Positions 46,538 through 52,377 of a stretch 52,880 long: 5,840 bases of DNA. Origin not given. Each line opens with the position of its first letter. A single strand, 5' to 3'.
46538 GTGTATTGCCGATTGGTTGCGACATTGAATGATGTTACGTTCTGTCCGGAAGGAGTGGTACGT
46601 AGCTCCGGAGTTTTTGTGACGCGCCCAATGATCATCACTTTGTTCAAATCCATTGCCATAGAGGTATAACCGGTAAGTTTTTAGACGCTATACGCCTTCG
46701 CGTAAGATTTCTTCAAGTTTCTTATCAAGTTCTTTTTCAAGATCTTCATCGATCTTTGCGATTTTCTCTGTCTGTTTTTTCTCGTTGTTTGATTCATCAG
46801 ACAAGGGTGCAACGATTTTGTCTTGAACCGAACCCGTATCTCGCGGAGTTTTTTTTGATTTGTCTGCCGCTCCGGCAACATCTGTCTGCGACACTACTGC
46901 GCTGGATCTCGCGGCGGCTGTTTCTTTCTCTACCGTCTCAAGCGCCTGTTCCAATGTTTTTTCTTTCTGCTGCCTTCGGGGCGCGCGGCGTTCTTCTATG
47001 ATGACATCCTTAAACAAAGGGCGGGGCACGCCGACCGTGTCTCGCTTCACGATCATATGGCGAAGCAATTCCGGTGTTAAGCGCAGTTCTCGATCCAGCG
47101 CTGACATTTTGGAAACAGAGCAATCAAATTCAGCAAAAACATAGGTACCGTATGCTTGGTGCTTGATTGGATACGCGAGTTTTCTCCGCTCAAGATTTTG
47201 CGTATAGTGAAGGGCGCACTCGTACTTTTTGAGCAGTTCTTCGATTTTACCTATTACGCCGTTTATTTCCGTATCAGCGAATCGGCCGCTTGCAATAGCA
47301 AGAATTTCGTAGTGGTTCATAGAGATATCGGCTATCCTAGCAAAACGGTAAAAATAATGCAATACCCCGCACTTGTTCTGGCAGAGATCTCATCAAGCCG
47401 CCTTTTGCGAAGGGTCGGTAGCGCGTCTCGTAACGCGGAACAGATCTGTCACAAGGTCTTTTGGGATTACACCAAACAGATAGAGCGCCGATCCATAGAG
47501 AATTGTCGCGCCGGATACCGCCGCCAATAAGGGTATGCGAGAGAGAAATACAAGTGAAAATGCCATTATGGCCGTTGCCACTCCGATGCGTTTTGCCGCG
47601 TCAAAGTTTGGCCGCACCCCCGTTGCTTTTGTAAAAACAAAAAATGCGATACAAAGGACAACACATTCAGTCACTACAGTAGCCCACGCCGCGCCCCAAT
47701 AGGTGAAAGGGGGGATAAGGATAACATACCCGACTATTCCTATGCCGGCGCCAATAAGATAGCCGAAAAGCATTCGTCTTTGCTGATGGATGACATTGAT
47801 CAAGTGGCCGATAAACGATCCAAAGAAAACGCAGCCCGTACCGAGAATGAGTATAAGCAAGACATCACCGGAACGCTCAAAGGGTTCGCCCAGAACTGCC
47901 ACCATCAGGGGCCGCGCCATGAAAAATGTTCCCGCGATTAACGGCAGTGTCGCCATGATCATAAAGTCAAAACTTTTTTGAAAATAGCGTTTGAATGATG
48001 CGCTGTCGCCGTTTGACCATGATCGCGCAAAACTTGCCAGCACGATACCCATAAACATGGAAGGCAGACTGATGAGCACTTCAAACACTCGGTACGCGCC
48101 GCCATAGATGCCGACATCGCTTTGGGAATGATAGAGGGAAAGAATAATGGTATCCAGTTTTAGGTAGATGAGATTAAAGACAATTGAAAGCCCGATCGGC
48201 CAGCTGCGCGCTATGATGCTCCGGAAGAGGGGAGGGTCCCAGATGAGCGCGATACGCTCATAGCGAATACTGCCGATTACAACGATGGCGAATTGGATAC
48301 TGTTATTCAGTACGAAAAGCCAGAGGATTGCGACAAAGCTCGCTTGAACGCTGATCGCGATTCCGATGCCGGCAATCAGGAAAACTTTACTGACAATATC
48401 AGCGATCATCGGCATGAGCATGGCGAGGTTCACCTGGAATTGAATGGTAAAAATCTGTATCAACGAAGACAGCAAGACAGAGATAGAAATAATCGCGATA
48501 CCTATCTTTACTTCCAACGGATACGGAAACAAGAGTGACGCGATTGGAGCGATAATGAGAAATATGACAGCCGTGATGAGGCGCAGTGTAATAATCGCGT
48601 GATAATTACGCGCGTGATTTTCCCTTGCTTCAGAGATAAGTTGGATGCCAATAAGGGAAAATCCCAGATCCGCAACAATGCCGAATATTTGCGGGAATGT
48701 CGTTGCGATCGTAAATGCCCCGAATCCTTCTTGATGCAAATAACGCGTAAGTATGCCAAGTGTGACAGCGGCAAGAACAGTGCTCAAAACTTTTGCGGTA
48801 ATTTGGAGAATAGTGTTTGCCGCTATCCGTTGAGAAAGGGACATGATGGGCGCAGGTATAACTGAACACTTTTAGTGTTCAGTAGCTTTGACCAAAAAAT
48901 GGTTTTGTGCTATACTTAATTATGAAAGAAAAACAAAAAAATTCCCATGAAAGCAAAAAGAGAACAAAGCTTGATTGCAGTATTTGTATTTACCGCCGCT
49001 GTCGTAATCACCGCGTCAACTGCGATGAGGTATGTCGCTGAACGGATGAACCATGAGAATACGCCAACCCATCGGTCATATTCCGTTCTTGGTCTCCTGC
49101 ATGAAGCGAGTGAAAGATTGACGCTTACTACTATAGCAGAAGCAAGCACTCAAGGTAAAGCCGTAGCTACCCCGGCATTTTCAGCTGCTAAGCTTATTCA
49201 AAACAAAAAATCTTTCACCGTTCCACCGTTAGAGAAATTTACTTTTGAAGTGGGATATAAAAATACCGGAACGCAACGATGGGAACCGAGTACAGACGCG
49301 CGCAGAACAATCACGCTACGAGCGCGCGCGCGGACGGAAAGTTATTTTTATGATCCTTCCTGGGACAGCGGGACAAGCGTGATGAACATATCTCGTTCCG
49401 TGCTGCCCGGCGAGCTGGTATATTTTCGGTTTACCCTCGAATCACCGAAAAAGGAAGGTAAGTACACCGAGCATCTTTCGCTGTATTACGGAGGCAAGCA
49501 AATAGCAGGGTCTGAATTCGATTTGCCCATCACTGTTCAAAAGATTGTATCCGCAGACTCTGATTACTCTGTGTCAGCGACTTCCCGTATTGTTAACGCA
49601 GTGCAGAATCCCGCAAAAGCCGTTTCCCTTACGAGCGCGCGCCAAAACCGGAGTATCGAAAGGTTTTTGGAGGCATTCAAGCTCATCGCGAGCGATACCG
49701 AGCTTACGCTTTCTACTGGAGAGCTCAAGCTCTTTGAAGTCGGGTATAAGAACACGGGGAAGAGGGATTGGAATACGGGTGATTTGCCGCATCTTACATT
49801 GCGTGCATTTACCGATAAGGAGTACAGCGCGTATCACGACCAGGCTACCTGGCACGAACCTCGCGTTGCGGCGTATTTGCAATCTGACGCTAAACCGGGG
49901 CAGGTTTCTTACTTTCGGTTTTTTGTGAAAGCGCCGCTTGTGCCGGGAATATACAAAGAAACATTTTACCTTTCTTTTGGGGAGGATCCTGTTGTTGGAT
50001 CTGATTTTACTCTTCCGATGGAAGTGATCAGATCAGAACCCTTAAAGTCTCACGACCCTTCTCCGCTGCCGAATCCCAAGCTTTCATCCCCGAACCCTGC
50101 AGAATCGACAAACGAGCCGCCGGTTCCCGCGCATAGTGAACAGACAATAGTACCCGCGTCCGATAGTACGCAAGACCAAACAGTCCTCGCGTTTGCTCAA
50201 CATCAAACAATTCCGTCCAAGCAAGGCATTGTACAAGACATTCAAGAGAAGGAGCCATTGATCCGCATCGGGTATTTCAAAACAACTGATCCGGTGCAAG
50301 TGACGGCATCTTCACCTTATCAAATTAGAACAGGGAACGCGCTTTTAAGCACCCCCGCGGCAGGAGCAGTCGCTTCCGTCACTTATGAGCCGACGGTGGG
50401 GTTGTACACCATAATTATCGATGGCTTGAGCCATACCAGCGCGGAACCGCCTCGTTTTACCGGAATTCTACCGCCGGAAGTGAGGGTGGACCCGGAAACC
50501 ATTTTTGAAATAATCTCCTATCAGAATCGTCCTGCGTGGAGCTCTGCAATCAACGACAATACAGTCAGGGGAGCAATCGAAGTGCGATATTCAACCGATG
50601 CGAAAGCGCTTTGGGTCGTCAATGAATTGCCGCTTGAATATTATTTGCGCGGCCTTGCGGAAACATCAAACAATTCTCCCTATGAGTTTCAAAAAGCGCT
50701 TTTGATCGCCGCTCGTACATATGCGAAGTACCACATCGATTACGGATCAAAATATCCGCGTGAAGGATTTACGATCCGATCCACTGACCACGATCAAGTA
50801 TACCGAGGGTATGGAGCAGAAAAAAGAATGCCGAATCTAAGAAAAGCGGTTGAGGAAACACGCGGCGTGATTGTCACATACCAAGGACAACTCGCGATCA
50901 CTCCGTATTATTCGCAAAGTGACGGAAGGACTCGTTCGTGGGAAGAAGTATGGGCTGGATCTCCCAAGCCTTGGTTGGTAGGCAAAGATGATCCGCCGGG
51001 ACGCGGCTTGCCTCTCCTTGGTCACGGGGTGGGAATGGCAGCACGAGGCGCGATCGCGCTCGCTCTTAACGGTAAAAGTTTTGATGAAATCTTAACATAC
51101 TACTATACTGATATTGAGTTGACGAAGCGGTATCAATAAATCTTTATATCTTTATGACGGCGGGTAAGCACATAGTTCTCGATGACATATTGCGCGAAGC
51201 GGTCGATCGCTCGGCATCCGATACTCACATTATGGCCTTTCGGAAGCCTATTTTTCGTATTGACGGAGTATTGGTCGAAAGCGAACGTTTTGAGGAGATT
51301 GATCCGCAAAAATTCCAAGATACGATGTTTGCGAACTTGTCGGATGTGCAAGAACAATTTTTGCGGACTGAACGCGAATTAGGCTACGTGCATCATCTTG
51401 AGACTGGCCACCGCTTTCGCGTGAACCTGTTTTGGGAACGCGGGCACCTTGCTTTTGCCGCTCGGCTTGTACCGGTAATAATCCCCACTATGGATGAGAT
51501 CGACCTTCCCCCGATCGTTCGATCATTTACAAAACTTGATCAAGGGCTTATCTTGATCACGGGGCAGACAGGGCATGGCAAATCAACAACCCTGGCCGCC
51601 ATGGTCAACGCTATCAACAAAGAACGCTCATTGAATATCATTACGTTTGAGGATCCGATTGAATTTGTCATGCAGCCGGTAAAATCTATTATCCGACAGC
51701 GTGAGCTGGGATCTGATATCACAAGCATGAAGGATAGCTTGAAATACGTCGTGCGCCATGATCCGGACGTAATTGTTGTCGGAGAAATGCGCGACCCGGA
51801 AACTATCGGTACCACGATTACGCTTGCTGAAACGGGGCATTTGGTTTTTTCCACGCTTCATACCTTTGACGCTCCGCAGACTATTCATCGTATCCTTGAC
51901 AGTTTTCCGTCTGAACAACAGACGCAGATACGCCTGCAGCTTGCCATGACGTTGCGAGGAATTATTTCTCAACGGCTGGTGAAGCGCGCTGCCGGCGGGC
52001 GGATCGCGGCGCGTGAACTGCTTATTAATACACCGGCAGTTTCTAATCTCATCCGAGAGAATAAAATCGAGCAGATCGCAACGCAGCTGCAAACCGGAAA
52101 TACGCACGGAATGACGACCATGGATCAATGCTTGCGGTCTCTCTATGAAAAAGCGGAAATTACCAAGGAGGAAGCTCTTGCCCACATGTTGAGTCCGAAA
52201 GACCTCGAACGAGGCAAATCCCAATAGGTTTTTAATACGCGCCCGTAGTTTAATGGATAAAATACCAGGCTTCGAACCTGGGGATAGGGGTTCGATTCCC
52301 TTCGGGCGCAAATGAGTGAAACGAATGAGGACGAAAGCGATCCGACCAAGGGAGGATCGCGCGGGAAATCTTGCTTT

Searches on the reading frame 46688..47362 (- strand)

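Call 57: search_protein_families(library=pfam, proteins=[window:46688-47362:-], max_evalue=0.00001)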
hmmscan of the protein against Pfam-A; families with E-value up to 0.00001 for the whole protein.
window:46688-47362:- (224 aa): 1 family
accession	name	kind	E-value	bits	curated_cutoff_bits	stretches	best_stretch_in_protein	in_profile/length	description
PF01250.22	Ribosomal_S6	-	7.6e-20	71.3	27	1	17-106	1-90/90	Ribosomal protein S6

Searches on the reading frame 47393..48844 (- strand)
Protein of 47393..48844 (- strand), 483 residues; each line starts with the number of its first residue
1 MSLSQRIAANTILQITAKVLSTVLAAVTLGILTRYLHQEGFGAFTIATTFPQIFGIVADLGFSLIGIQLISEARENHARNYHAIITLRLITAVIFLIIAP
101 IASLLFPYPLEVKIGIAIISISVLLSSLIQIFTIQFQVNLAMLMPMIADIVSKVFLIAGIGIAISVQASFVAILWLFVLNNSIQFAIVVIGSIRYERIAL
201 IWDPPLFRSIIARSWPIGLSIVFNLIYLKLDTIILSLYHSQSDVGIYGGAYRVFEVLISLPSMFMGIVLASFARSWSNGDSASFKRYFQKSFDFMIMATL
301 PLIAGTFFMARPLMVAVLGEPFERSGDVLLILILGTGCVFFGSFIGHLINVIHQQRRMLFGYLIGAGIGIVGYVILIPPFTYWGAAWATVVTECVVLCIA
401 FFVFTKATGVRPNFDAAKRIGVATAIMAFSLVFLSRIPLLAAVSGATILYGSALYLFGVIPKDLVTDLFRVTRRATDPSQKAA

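Call 57: search_protein_families(library=pfam, proteins=[window:47393-48844:-], max_evalue=0.00001)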
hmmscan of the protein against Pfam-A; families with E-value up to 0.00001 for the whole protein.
window:47393-48844:- (483 aa): 2 families
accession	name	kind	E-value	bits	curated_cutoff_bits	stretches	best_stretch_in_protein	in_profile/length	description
PF01943.22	Polysacc_synt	-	3.3e-26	92.8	28.2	1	8-266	2-263/274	Polysaccharide biosynthesis protein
PF13440.11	Polysacc_synt_3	-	3.8e-24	85.9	23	1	31-323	1-289/293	Polysaccharide biosynthesis protein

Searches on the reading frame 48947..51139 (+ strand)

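Call 57: search_protein_families(library=pfam, proteins=[window:48947-51139:+], max_evalue=0.00001)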
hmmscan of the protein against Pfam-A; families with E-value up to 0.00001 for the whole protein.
window:48947-51139:+ (730 aa): 2 families
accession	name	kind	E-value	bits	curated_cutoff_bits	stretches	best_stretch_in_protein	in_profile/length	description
PF08486.15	SpoIID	-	5.4e-16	59.5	23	1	553-645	3-97/97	Stage II sporulation protein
PF16158.11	N_BRCA1_IG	-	3.5e-09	37.6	28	0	91-196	7-107/108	Ig-like domain from next to BRCA1 gene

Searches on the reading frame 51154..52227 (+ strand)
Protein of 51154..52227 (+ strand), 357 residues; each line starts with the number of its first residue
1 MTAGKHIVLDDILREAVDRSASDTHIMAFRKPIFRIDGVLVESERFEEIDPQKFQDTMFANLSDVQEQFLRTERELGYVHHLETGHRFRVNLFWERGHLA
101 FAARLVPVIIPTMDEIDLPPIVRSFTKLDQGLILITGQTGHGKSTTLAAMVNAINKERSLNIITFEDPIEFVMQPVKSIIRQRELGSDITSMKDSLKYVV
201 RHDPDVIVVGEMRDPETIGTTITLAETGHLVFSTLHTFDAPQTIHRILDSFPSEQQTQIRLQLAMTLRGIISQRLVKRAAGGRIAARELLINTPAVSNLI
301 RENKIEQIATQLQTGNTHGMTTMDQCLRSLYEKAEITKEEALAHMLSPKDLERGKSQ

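Call 57: search_protein_families(library=pfam, proteins=[window:51154-52227:+], max_evalue=0.00001)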
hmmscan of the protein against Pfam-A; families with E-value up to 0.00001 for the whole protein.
window:51154-52227:+ (357 aa): 1 family
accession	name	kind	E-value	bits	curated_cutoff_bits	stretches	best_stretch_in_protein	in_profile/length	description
PF00437.27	T2SSE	-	5.9e-41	140.8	24.9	1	124-281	136-283/370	Type II/IV secretion system protein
